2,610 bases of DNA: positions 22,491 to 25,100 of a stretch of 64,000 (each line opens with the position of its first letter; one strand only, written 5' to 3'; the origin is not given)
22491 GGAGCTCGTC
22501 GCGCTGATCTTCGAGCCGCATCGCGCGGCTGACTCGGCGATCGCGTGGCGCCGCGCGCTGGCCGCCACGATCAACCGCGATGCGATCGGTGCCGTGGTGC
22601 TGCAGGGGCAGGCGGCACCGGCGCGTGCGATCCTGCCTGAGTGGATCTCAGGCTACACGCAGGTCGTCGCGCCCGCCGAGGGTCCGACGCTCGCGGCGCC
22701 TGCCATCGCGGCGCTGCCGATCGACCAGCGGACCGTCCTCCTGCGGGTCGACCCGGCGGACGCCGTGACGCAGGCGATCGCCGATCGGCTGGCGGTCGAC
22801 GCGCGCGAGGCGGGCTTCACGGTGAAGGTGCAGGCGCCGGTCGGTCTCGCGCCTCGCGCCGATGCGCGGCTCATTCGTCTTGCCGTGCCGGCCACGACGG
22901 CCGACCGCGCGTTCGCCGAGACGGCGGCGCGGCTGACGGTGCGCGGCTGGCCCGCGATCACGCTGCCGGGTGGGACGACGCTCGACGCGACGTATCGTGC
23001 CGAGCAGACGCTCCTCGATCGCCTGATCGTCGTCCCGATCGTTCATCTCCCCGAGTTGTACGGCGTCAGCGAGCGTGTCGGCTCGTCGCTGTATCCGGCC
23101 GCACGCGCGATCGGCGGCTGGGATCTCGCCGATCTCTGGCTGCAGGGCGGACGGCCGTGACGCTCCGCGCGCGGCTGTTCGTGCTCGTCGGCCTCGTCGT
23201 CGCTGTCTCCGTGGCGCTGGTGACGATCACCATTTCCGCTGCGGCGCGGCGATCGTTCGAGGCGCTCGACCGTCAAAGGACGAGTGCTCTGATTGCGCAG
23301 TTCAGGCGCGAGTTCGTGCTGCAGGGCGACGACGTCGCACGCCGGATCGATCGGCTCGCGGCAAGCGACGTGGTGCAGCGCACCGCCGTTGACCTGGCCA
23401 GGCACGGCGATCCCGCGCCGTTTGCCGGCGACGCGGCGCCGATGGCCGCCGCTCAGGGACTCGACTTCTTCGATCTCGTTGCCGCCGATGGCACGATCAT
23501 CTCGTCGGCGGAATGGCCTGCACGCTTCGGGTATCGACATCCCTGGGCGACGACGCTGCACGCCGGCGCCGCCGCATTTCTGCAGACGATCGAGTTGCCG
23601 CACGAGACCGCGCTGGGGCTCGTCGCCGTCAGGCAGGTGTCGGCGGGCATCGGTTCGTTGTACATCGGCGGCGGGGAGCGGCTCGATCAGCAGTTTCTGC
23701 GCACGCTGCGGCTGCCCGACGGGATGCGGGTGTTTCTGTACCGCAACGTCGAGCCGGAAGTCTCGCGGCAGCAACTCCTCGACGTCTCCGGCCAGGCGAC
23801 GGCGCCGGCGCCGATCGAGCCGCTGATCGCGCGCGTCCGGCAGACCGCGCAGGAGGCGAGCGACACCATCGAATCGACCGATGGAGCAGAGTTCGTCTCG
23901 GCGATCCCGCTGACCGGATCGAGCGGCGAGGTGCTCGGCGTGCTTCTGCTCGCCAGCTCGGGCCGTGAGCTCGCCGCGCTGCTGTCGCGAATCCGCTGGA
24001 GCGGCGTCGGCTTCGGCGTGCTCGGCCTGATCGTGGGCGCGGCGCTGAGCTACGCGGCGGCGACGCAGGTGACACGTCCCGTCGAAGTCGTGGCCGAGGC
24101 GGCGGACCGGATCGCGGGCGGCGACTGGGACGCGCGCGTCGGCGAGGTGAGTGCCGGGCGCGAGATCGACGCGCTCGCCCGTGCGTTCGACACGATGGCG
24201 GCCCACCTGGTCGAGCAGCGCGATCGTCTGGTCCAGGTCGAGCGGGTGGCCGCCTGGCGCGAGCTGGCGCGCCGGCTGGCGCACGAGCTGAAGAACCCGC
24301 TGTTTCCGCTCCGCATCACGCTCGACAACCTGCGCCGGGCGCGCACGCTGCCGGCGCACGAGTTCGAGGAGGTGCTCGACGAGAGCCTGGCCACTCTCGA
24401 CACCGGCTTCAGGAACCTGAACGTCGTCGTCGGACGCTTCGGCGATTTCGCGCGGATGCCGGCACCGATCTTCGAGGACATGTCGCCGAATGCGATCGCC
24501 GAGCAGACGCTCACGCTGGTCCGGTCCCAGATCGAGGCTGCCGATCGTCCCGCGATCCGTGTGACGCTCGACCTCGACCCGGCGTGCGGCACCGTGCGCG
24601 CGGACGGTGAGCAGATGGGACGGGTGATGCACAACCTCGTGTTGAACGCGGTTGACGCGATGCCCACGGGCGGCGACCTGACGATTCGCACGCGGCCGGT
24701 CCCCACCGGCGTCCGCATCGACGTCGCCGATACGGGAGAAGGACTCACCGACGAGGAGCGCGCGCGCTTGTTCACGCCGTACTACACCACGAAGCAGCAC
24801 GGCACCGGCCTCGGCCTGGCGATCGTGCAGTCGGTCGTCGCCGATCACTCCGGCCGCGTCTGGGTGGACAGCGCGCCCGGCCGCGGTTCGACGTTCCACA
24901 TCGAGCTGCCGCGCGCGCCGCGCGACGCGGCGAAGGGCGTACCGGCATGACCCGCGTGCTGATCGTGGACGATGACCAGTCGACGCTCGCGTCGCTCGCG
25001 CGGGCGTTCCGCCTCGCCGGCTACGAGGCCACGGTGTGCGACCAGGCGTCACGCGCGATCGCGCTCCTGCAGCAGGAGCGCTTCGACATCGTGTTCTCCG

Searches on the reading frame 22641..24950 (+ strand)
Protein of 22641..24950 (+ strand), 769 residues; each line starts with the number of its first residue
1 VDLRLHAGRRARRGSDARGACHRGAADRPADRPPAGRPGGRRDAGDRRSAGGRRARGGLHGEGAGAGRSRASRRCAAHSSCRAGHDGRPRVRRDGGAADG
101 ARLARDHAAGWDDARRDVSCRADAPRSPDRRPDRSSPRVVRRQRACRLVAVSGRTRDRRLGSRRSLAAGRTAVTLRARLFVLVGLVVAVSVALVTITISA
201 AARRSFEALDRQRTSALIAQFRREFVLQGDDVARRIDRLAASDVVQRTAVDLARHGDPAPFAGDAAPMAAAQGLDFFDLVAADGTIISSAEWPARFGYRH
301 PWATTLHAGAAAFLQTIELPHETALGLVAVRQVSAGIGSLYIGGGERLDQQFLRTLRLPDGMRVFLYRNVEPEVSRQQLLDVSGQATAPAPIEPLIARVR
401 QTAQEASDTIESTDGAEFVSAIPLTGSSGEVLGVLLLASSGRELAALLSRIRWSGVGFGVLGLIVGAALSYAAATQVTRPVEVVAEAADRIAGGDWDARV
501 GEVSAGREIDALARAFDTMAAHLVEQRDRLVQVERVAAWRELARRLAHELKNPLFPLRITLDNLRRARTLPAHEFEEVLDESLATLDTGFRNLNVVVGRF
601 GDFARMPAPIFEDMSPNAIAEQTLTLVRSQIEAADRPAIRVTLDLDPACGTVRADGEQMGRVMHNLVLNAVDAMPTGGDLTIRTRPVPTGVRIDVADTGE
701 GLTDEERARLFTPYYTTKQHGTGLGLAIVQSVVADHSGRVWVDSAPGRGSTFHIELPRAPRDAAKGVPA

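Call 15: search_protein_families(library=pfam, proteins=[window:22641-24950:+], max_evalue=0.00001)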
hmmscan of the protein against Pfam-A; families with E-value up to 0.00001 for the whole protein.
window:22641-24950:+ (769 aa): 2 families
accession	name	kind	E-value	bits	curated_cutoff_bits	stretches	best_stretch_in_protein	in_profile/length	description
PF02518.31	HATPase_c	-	8.6e-27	94.2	26.4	1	655-759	2-110/111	Histidine kinase-, DNA gyrase B-, and HSP90-like ATPase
PF00672.30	HAMP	-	1.1e-11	45.3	25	1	474-524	3-52/53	HAMP domain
